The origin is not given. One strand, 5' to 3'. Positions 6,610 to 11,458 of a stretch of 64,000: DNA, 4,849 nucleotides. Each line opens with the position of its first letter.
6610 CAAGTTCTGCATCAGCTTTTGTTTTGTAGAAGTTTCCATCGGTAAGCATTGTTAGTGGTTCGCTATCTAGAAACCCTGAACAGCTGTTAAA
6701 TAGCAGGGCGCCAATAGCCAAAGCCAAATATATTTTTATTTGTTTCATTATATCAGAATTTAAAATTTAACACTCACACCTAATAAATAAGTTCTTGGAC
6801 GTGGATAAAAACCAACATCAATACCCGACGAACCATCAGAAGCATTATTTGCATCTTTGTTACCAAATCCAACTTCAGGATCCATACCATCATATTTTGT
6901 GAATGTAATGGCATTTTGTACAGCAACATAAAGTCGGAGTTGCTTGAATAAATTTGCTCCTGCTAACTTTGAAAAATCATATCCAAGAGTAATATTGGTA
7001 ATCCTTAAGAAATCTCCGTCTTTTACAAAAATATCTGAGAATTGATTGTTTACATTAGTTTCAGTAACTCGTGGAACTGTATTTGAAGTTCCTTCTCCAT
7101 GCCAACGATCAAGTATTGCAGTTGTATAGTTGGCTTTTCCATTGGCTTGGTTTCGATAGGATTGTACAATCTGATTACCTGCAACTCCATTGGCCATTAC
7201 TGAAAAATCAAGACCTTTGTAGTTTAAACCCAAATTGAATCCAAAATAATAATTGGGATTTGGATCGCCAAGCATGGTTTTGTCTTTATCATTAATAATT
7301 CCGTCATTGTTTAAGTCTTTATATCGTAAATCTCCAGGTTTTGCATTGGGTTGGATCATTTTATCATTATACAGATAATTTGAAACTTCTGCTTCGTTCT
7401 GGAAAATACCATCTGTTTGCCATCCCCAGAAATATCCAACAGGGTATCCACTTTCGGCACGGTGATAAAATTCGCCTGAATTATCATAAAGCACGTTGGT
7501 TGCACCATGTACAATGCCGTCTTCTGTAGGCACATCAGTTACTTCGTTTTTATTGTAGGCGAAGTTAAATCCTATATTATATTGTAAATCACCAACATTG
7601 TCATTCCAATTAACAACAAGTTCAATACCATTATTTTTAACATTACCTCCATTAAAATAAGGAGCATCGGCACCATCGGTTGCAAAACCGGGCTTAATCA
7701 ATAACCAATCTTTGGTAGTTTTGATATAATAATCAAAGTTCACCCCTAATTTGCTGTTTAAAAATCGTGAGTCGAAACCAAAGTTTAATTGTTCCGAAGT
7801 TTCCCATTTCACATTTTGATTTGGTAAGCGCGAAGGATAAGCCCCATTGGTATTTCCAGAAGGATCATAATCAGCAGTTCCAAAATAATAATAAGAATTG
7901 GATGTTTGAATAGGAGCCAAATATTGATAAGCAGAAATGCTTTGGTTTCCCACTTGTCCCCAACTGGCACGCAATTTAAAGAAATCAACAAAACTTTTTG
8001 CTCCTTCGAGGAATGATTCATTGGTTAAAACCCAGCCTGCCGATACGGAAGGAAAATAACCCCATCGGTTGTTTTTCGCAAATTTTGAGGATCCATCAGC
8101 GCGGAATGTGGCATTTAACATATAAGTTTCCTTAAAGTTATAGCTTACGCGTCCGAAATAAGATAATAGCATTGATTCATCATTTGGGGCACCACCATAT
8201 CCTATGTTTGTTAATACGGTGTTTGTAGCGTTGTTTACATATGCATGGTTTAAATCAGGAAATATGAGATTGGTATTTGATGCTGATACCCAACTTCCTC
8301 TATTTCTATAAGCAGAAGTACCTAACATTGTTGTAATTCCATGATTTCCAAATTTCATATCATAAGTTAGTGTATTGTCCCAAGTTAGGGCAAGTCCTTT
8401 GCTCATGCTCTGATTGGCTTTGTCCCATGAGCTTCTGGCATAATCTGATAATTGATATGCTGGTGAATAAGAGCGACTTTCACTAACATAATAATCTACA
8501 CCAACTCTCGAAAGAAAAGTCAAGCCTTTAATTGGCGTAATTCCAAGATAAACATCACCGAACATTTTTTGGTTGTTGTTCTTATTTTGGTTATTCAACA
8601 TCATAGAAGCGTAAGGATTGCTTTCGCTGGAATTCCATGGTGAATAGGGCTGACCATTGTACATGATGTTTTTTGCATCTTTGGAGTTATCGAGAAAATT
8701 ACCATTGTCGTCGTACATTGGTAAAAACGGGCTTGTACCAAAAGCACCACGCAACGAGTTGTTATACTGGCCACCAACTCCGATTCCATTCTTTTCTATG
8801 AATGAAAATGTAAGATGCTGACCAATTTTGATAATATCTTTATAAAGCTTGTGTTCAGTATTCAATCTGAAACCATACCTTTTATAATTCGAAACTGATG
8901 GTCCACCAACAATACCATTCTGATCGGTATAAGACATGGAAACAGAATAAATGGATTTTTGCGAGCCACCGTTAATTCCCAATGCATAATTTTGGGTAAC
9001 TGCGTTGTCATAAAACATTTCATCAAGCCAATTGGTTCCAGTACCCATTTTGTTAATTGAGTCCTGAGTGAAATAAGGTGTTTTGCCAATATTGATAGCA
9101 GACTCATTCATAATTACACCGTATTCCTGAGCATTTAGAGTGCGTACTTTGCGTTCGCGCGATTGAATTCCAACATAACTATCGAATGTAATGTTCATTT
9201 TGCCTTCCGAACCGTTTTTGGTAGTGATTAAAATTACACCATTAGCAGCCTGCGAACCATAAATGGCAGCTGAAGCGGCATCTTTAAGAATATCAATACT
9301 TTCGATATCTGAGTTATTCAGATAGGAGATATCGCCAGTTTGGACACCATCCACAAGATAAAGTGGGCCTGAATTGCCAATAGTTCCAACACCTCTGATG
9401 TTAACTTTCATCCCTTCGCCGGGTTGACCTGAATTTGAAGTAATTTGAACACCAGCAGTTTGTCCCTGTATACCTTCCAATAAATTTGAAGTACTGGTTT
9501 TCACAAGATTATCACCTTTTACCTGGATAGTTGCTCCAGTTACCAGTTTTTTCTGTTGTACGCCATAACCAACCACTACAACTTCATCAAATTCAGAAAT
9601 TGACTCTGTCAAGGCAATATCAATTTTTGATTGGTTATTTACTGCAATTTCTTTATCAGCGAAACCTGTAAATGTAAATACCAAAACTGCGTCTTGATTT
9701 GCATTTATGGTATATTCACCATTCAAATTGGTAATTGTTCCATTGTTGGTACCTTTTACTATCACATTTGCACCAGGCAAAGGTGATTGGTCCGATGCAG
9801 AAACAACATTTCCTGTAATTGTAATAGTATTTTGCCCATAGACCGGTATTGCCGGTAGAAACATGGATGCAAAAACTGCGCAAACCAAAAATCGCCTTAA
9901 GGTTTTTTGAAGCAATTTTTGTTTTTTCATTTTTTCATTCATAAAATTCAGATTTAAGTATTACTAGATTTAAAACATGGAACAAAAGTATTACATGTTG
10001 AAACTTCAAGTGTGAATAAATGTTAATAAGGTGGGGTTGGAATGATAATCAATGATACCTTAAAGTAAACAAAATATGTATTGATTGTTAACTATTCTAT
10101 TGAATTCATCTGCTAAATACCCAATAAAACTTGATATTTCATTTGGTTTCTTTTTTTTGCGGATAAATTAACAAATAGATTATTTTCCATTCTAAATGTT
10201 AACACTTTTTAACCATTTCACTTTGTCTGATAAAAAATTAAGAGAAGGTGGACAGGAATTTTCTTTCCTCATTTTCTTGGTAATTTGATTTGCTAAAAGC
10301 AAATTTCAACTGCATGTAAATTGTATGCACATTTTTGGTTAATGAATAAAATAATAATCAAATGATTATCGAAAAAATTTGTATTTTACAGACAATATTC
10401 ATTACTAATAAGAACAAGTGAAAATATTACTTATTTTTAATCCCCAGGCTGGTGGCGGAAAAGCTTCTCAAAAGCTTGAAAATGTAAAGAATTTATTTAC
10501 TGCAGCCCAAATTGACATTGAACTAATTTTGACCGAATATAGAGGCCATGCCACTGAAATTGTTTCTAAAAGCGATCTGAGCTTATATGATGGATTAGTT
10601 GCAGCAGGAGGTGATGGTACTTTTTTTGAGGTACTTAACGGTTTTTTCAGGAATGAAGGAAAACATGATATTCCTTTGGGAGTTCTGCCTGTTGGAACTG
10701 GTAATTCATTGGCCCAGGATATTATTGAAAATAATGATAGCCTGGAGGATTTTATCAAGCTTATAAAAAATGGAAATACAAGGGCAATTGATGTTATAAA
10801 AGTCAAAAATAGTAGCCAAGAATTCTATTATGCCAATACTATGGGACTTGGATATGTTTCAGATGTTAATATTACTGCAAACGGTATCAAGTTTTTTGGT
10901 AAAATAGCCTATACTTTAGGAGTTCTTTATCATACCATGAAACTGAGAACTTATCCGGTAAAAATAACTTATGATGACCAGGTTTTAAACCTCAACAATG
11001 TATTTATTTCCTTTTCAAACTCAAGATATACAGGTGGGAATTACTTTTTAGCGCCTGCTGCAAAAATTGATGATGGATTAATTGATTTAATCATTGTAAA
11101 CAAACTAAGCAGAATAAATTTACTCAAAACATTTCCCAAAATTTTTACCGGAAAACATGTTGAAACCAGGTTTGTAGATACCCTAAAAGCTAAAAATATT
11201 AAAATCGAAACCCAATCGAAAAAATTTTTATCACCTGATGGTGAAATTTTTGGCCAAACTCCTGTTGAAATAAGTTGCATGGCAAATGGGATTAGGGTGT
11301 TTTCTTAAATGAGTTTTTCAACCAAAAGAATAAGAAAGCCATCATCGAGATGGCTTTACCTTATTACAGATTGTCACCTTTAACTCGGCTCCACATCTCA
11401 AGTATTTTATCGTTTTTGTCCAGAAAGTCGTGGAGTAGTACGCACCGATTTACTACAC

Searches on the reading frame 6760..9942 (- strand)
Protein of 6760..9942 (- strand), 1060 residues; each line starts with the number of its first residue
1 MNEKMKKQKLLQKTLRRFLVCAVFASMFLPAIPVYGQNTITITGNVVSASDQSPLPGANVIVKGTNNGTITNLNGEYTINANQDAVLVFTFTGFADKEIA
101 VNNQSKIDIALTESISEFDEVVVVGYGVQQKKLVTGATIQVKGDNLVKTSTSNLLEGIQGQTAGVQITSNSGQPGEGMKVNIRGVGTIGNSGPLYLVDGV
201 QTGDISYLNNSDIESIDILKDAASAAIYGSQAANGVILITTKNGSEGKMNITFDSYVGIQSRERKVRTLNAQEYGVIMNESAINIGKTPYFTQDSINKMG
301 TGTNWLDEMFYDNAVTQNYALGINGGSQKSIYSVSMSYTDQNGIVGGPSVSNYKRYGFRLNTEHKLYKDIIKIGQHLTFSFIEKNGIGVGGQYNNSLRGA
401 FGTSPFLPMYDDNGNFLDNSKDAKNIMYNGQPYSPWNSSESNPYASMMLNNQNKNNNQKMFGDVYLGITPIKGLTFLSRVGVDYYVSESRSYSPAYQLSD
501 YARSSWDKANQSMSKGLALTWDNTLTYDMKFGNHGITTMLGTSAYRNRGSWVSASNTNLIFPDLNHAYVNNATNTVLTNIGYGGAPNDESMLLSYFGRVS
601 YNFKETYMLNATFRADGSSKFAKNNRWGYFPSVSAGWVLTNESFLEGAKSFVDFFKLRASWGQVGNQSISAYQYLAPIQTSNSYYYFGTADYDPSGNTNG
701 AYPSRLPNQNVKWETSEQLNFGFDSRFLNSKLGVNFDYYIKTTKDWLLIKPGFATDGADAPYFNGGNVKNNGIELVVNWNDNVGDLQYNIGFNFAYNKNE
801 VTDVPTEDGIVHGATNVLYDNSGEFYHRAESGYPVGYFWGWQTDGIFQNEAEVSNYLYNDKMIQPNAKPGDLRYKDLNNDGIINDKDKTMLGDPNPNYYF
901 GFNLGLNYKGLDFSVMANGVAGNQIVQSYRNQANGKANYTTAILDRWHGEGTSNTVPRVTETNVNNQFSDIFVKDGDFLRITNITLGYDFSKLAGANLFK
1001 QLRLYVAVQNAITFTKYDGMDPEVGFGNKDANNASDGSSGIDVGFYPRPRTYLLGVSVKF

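Call 60: search_protein_families(library=pfam, proteins=[window:6760-9942:-], max_evalue=0.00001)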
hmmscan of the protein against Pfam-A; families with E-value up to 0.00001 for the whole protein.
window:6760-9942:- (1060 aa): 3 families
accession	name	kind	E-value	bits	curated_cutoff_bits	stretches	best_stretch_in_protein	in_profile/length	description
PF13715.12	CarbopepD_reg_2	-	2.7e-19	69.4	32.2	1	42-123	1-88/88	CarboxypepD_reg-like domain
PF07715.20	Plug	-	2.8e-16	60.4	23.9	1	134-236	5-107/107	TonB-dependent Receptor Plug Domain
PF13620.12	CarboxypepD_reg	-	3.9e-09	37.2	32.3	1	41-111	1-81/82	Carboxypeptidase regulatory-like domain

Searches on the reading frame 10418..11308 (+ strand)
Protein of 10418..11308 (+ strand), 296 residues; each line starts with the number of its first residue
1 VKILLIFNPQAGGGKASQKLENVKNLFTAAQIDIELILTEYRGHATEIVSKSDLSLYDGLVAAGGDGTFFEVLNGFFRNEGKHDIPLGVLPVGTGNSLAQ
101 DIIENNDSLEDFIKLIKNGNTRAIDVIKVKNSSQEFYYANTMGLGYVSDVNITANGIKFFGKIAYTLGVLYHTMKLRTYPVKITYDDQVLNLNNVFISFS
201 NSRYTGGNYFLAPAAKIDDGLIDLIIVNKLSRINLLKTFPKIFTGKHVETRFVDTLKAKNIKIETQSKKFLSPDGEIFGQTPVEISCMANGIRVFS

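Call 60: search_protein_families(library=pfam, proteins=[window:10418-11308:+], max_evalue=0.00001)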
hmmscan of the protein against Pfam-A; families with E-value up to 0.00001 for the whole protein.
window:10418-11308:+ (296 aa): 2 families
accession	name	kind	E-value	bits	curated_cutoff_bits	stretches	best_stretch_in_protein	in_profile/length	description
PF00781.29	DAGK_cat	-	2.9e-32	111.3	23.6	1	2-129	1-125/125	Diacylglycerol kinase catalytic domain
PF19279.4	YegS_C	-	5.3e-31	108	27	1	144-295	5-157/158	YegS C-terminal NAD kinase beta sandwich-like domain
